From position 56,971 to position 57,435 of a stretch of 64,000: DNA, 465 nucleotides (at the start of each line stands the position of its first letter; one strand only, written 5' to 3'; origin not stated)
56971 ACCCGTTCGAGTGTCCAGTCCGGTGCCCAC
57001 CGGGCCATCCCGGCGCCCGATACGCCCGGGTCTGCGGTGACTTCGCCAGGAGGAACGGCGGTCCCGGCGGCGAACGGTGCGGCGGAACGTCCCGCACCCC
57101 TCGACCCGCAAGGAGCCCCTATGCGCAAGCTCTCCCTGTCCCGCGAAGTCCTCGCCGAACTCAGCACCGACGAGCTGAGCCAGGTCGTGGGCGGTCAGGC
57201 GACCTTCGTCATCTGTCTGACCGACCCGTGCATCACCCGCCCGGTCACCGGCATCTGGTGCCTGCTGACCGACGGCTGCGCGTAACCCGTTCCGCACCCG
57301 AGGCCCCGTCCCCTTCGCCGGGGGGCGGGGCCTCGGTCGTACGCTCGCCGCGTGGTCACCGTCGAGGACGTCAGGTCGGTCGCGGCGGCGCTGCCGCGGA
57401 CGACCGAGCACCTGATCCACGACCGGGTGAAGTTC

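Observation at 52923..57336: Orphan double-glycine-leader Cys/Thr-rich precursor peptide beside a secreted subtilase-histidine kinase pair (candidate new peptide system)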

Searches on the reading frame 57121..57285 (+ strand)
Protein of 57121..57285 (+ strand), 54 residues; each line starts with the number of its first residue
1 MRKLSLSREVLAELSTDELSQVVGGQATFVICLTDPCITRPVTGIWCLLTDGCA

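Call 5: search_protein_families(library=pfam, proteins=[window:57121-57285:+], max_evalue=0.01)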
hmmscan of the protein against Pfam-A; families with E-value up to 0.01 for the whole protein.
window:57121-57285:+ (54 aa): 1 family
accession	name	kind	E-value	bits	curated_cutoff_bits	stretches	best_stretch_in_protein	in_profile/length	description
PF04604.19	L_biotic_typeA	-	0.0099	16.2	21.7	0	8-37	9-38/50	Type-A lantibiotic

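Call 6: search_protein_families(library=ncbifam, proteins=[window:57121-57285:+], max_evalue=1)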
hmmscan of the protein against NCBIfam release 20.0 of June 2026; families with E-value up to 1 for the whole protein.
window:57121-57285:+ (54 aa): 9 families
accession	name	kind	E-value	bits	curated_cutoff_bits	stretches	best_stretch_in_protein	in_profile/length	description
NF038153.1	lant_leader_L1a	domain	7.4e-06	26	22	1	2-25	9-32/32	class I lanthipeptide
TIGR01847.1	bacteriocin_sig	domain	0.0099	16.4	15.7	1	13-25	3-15/15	bacteriocin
TIGR04149.1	GG_sam_targ_CFB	domain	0.025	14.5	25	1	2-32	5-31/43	TIGR04149 family rSAM-modified RiPP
NF038158.1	lant_leader_L1b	domain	0.065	13.3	27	1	3-25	6-28/28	class I lanthipeptide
NF000539.0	plantaricin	subfamily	0.11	13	29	1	8-53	18-63/69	plantaricin C family lantibiotic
TIGR03949.1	bact_IIb_cerein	subfamily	0.12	12.2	21.5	1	12-32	2-24/45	class IIb bacteriocin, lactobin A/cerein 7B family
NF038167.1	cyan_ocin_like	subfamily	0.13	12.5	32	1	7-27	2-24/72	CTB family bacteriocin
NF033456.1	RiPP_CCRG-2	domain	0.14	12.2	24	1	13-25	5-17/18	CCRG-2 family RiPP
TIGR03207.1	cyc_hxne_CoA_dh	equivalog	0.15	10.8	575.35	1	7-37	94-124/372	cyclohexanecarboxyl-CoA dehydrogenase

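Call 9: find_homologous_proteins(query=window:57121-57282:+, max_evalue=10)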
Query seq(54 aa) (54 aa): 17 proteins with E <= 10 among 17 candidates.
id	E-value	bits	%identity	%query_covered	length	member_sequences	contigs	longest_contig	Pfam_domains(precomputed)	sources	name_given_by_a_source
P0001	2.2e-28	114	100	100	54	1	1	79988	-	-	-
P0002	1.3e-18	83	75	98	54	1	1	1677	-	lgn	-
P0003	3.4e-18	82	78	100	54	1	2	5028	-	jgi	jgi:hypothetical protein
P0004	8.6e-18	81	70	98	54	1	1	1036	-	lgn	-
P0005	7.1e-17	78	72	98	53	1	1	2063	-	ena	-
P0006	1.1e-16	77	76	91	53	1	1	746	-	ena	-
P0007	1.9e-16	76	80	91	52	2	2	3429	-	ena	-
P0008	4.5e-16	75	76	98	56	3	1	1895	-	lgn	-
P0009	5.6e-16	75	78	91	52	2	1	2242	-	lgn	-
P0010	4.0e-15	72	75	89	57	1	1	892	-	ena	-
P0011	1.0e-14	71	67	100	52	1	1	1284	PF28317.1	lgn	-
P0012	8.4e-13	65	67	91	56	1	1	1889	-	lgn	-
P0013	9.6e-12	62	68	93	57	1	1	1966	-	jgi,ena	jgi:hypothetical protein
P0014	1.8e-11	61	63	94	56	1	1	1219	-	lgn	-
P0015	4.0e-11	60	69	89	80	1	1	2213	-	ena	-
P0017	1.6e-10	58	62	94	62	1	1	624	-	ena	-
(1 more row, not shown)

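Call 11: search_protein_families(library=pfam, proteins=[P0011, P0001, P0013, P0017, P0003], max_evalue=10)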
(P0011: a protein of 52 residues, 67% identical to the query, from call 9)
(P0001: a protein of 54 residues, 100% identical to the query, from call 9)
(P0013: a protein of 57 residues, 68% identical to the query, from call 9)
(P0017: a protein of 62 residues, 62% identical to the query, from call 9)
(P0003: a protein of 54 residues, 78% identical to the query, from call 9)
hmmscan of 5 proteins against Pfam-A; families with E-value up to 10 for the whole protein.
P0011 (52 aa): 2 families
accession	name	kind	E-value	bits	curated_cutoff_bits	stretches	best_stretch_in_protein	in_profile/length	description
PF16934.11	Mersacidin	-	0.036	14.2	27.6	1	10-27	4-21/34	Two-component Enterococcus faecalis cytolysin (EFC)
PF10439.15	Bacteriocin_IIc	-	0.084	13.3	27.1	1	12-27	5-20/59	Bacteriocin class II with double-glycine leader peptide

P0001 (54 aa): 5 families
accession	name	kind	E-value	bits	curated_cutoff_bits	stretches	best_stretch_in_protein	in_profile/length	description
PF04604.19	L_biotic_typeA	-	0.0099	16.2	21.7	1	8-37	9-38/50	Type-A lantibiotic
PF19155.6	DUF5837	-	0.023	15.4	25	1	9-53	24-57/63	Family of unknown function (DUF5837)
PF10439.15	Bacteriocin_IIc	-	0.041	14.3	27.1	1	12-28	5-22/59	Bacteriocin class II with double-glycine leader peptide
PF03047.20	ComC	-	0.057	13.7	20.4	1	13-26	12-25/31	COMC family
PF04369.19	Lactococcin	-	0.23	12.1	23.1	1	14-31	10-27/60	Lactococcin-like family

P0013 (57 aa): 0 families

P0017 (62 aa): 2 families
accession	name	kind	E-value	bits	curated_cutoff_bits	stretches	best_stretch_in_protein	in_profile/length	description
PF10439.15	Bacteriocin_IIc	-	0.031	14.7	27.1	1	12-32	5-24/59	Bacteriocin class II with double-glycine leader peptide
PF03047.20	ComC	-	0.27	11.5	20.4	1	13-26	12-25/31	COMC family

P0003 (54 aa): 0 families

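Call 12: find_related_loci(query=A1, collection=genome_contigs, flank=10000)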
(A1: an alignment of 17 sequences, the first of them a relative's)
Query A1 (54 aa) in genome_contigs; peptide patterns used: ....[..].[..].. (x = any residue, [..] = any of these).
3 stretches matched a pattern; 1 encode a relative of the query (tblastn E <= 1e-3); 1 distinct loci.
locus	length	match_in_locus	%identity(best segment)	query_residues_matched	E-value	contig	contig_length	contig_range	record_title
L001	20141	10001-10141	58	1-48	2e-12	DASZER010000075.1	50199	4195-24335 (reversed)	MAG TPA_asm: Frankiaceae bacterium isolate SMAG_U6499 k141_648408, whole genome shotgun sequence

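Call 15: search_protein_families(library=pfam, proteins=[L001:3103-6135:-, L001:6045-8435:-, L001:8536-9084:-, L001:9161-9853:-, L001:10429-12714:-, L001:12736-13752:+, L001:13957-15690:-, L001:15315-15923:-, L001:15959-17653:+, L001:958-2511:-], max_evalue=0.001)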
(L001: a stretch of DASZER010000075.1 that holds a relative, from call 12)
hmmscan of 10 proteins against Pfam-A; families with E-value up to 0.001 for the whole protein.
L001:3103-6135:- (1010 aa): 8 families
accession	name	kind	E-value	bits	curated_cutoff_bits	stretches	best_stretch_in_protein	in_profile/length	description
PF00563.25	EAL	-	1.9e-69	234.1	31.3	1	677-912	3-235/236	EAL domain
PF00990.26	GGDEF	-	1e-44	152.5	23.8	1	502-655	1-160/161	Diguanylate cyclase, GGDEF domain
PF08448.16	PAS_4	-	6.4e-25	88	23.1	2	283-387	1-109/110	PAS fold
PF00989.32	PAS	-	5.3e-24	84.8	22.6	2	280-319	4-43/113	PAS fold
PF13426.13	PAS_9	-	1.4e-22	80.3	27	3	405-489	2-102/103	PAS domain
PF13188.13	PAS_8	-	1.5e-16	60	21.8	1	279-321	3-38/65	PAS domain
PF12860.13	PAS_7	-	7.5e-10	39.4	27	0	157-273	2-114/115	PAS fold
PF08447.18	PAS_3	-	5.6e-05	23.8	25.6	0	218-253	44-78/89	PAS fold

L001:6045-8435:- (796 aa): 6 families
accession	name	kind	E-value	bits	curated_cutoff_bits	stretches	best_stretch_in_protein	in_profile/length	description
PF00563.25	EAL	-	3.2e-56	190.8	31.3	1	419-642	3-236/236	EAL domain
PF00989.32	PAS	-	4.9e-17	62.4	22.6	1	8-115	2-112/113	PAS fold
PF00990.26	GGDEF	-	8.3e-15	55.4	23.8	1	251-395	3-158/161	Diguanylate cyclase, GGDEF domain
PF13426.13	PAS_9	-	2.5e-14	53.8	27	1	18-116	2-101/103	PAS domain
PF08448.16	PAS_4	-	2.6e-12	47.4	23.1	2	14-116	2-105/110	PAS fold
PF13188.13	PAS_8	-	1e-10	41.6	21.8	1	7-59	1-50/65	PAS domain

L001:8536-9084:- (182 aa): 1 family
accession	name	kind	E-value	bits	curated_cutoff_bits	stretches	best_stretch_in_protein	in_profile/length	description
PF10502.14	Peptidase_S26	-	7.2e-07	29.8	22.9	1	17-87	8-78/168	Signal peptidase, peptidase S26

L001:9161-9853:- (230 aa): 1 family
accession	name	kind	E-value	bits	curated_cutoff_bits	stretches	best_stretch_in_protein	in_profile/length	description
PF12389.13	Peptidase_M73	-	9.4e-05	22.8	22.5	1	53-129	6-78/196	Camelysin metallo-endopeptidase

L001:10429-12714:- (761 aa): 2 families
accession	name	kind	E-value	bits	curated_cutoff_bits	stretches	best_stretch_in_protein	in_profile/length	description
PF00041.27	fn3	-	7.6e-28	97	25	3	153-226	12-77/84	Fibronectin type III domain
PF25059.1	FN3_DSCAM-DSCAML_C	-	1.1e-05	26.1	39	0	167-224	15-71/89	DSCAM/DSCAML C-terminal Fn3-like domain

L001:12736-13752:+ (338 aa): 2 families
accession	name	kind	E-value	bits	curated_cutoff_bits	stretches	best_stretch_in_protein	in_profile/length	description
PF05572.19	Peptidase_M43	-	5.5e-14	52.8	23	1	215-330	36-149/152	Pregnancy-associated plasma protein-A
PF13688.12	Reprolysin_5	-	0.00016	22.4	27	1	192-301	84-180/196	Metallo-peptidase family M12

L001:13957-15690:- (577 aa): 0 families

L001:15315-15923:- (202 aa): 5 families
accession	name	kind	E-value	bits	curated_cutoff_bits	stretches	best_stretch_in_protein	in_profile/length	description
PF08281.18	Sigma70_r4_2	-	5.4e-16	58.4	25.7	1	137-187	4-54/54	Sigma-70, region 4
PF04545.22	Sigma70_r4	-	1.6e-12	47.1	24.1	1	140-189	1-50/50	Sigma-70, region 4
PF04542.20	Sigma70_r2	-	1.9e-09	37.6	24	1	52-111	8-69/71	Sigma-70 region 2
PF22029.2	PhyR_sigma2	-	4.7e-05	23.8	27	1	52-88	7-43/55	Sigma2 domain of PhyR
PF13384.12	HTH_23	-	7.5e-05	22.9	24.6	1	147-182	5-40/50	Homeodomain-like domain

L001:15959-17653:+ (564 aa): 1 family
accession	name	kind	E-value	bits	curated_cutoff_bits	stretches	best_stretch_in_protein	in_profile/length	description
PF00082.27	Peptidase_S8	-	2.7e-13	50.3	21.8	1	170-514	2-288/288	Subtilase family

L001:958-2511:- (517 aa): 0 families

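Call 20: find_encoding_contigs(protein=P0001, flank=10000, max_places=5)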
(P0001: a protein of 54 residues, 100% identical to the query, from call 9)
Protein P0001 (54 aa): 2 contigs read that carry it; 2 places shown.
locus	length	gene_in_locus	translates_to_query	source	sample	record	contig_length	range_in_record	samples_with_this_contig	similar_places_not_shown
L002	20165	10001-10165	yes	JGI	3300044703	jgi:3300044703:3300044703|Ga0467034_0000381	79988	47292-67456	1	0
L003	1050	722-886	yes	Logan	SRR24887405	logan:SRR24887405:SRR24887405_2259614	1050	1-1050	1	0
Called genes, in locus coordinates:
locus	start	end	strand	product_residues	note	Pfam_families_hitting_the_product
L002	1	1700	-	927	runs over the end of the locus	PF02837:Glyco_hydro_2_N (faint), PF22666:Glyco_hydro_2_N2, PF00703:Glyco_hydro_2, PF02836:Glyco_hydro_2_C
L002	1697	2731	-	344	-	PF08240:ADH_N, PF00107:ADH_zinc_N, PF13602:ADH_zinc_N_2 (weak)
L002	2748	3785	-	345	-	PF00248:Aldo_ket_red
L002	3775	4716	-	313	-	-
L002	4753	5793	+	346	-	PF10509:GalKase_gal_bdg, PF00288:GHMP_kinases_N, PF08544:GHMP_kinases_C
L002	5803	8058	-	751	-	PF01590:GAF (weak), PF00989:PAS (weak), PF08448:PAS_4, PF00512:HisKA, PF13581:HATPase_c_2 (weak), PF02518:HATPase_c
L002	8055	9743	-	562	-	PF00082:Peptidase_S8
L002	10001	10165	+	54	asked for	-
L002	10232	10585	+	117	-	PF04237:YjbR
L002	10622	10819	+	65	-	-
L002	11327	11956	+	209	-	-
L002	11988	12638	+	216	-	-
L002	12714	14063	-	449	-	-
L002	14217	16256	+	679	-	PF13185:GAF_2, PF01590:GAF, PF00512:HisKA, PF02518:HATPase_c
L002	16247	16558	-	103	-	-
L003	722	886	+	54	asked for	-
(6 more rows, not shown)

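Call 21: find_related_loci(query=A1, collection=metagenome_contigs, flank=10000)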
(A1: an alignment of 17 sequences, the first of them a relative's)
Query A1 (54 aa) in metagenome_contigs; peptide patterns used: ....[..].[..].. (x = any residue, [..] = any of these).
3 stretches matched a pattern; 2 encode a relative of the query (tblastn E <= 1e-3); 2 distinct loci.
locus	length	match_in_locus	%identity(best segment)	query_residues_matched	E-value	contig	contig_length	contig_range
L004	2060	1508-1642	59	2-52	2e-15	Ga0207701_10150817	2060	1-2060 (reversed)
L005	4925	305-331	89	34-42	3e-4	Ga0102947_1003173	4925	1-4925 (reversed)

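Call 22: find_encoding_contigs(protein=P0003, flank=10000, max_places=5)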
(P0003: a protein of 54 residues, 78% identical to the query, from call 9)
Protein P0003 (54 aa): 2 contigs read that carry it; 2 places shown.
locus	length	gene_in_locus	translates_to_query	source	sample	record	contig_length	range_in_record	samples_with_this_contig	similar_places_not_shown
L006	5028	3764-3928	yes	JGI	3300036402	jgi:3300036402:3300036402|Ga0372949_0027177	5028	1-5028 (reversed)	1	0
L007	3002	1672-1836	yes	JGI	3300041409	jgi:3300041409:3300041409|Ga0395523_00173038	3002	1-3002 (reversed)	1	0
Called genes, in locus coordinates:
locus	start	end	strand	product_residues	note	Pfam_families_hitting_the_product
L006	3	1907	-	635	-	?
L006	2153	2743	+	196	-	-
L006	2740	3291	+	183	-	PF01862:PvlArgDC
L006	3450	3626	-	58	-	-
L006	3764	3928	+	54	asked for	-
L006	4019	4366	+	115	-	PF04237:YjbR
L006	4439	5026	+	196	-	?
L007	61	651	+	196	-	-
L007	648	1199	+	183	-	PF01862:PvlArgDC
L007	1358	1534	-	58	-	-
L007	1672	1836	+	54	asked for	-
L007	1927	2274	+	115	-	PF04237:YjbR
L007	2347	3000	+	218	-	?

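Call 23: find_encoding_contigs(protein=P0007, flank=10000, max_places=5)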
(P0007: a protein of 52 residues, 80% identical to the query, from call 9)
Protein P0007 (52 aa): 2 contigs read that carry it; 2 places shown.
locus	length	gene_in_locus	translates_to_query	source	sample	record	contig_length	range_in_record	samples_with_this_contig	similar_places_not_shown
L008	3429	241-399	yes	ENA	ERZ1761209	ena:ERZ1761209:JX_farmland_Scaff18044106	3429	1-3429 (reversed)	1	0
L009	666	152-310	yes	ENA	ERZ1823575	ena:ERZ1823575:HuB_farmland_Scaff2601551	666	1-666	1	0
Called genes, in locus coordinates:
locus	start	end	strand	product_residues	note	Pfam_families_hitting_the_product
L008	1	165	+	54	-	?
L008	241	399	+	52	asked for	-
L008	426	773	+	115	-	PF04237:YjbR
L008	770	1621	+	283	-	PF03446:NAD_binding_2, PF09130:DUF1932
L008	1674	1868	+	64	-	-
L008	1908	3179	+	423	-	PF00082:Peptidase_S8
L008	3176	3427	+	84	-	?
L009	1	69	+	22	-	?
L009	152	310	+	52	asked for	-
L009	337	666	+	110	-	?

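Call 24: find_encoding_contigs(protein=P0009, flank=10000, max_places=5)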
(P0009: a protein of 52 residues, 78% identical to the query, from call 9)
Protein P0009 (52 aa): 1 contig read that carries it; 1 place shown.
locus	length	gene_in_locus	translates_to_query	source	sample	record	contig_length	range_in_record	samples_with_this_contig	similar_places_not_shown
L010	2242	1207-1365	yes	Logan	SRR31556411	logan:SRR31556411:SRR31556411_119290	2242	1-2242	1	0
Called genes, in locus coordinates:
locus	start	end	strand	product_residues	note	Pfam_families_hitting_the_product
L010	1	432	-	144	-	?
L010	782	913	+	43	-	-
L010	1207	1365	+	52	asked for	-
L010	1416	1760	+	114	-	PF04237:YjbR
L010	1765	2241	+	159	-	?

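Call 31: find_encoding_contigs(protein=P0005, flank=10000, max_places=4)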
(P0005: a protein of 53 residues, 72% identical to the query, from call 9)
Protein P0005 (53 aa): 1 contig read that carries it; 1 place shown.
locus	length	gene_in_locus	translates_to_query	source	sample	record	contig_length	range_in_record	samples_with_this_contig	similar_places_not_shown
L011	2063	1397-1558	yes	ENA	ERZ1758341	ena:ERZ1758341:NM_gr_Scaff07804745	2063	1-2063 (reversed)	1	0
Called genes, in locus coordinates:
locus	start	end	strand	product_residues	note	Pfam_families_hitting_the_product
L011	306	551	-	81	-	-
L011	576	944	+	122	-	PF06150:ChaB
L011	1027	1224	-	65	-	-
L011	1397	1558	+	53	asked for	-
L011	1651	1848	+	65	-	-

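Call 32: find_encoding_contigs(protein=P0013, flank=10000, max_places=4)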
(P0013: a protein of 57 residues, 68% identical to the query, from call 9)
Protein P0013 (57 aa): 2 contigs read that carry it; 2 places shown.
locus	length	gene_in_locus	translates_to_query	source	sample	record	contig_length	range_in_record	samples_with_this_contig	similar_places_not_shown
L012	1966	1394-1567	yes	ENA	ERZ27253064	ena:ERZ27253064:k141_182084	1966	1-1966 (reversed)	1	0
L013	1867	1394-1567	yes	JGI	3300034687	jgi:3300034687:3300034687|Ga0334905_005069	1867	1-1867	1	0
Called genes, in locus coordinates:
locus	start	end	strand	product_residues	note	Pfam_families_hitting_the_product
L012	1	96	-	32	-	?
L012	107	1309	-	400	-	-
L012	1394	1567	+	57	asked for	-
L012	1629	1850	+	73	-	-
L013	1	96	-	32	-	?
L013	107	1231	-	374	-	-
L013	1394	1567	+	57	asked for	-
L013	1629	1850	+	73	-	-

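Call 33: find_encoding_contigs(protein=P0015, flank=10000, max_places=4)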
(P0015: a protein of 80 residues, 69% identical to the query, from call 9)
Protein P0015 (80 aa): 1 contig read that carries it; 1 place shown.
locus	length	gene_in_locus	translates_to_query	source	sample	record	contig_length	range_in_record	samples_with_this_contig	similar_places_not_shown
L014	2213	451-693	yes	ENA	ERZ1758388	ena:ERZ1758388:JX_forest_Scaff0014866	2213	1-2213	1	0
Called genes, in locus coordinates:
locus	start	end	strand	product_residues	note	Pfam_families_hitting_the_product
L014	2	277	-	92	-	?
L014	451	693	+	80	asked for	-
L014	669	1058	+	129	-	PF04237:YjbR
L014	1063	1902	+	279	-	PF03446:NAD_binding_2 (weak), PF03807:F420_oxidored (weak), PF09130:DUF1932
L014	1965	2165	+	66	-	-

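Call 34: find_encoding_contigs(protein=P0008, flank=10000, max_places=4)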
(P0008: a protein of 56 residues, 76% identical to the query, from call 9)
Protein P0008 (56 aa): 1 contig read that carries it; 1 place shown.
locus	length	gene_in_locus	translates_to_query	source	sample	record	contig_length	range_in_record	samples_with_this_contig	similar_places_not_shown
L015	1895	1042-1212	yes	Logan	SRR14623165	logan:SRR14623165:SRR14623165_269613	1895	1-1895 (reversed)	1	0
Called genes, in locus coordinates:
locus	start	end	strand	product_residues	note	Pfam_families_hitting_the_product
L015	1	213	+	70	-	?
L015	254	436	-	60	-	-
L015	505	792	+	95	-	PF11387:DUF2795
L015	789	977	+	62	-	-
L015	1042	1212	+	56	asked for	-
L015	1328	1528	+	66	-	-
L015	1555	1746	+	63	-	-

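Call 48: search_protein_representatives(alignment_id=A1)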
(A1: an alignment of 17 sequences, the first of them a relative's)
Query: 17 sequences, 54 profile positions. Proteins with E-value up to 0.001 (for the whole library): 323; up to 1e-10: 15; up to 1e-30: 0. The best 150 are listed.
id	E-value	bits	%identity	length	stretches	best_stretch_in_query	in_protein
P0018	1.3e-22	95.7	-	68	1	1-53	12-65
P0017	2.0e-21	91.8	-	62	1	1-53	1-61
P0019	1.8e-18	82.4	-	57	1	1-54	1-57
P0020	7.4e-18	80.4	-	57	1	1-49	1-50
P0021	1.6e-17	79.4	-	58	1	1-51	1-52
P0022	6.5e-16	74.2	-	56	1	1-50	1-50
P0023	8.3e-16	73.9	-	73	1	3-52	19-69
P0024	4.3e-15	71.6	-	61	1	1-51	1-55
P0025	4.9e-15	71.4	-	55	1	1-53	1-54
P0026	5.0e-15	71.4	-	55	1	1-53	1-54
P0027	4.3e-14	68.4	-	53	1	1-53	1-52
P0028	2.7e-13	65.8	-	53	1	2-49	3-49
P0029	6.5e-13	64.6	-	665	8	30-42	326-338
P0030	1.3e-12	63.7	-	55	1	1-53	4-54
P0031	3.3e-12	62.3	-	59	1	1-50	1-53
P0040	9.8e-08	48.0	-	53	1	1-53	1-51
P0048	4.2e-07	46.0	-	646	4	33-51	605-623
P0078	7.8e-06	42.0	-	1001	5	33-49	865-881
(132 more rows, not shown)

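Call 53: search_protein_families(library=ncbifam, alignment_id=A2, max_evalue=0.01)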
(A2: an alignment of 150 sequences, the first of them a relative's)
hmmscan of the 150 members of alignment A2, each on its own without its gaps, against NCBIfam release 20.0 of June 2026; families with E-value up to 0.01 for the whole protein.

A. member 1, P0001 (54 aa): 2 families
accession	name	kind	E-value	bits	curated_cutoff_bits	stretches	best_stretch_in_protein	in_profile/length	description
NF038153.1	lant_leader_L1a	domain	7.4e-06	26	22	1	2-25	9-32/32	class I lanthipeptide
TIGR01847.1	bacteriocin_sig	domain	0.0099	16.4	15.7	0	13-25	3-15/15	bacteriocin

B. families by the number of members that match (of 150 scanned): 12 families
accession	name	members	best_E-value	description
NF038153.1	lant_leader_L1a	117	1.1e-08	class I lanthipeptide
TIGR04149.1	GG_sam_targ_CFB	30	8.2e-06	TIGR04149 family rSAM-modified RiPP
NF038158.1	lant_leader_L1b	17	5.2e-07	class I lanthipeptide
NF038167.1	cyan_ocin_like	7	0.0019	CTB family bacteriocin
TIGR03949.1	bact_IIb_cerein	7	0.004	class IIb bacteriocin, lactobin A/cerein 7B family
NF033456.1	RiPP_CCRG-2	6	0.00012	CCRG-2 family RiPP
TIGR04497.1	GRASP_targ_2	5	0.001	putative ATP-grasp target RiPP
TIGR03893.1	lant_SP_1948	4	0.0025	lichenicidin A2 family type 2 lantibiotic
NF000539.0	plantaricin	3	0.0007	plantaricin C family lantibiotic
NF033215.1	BlpC_Streptocco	1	0.0048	quorum-sensing system pheromone BlpC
NF008246.0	PRK11022.1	1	0.0074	dipeptide ABC transporter ATP-binding protein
TIGR01847.1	bacteriocin_sig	1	0.0099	bacteriocin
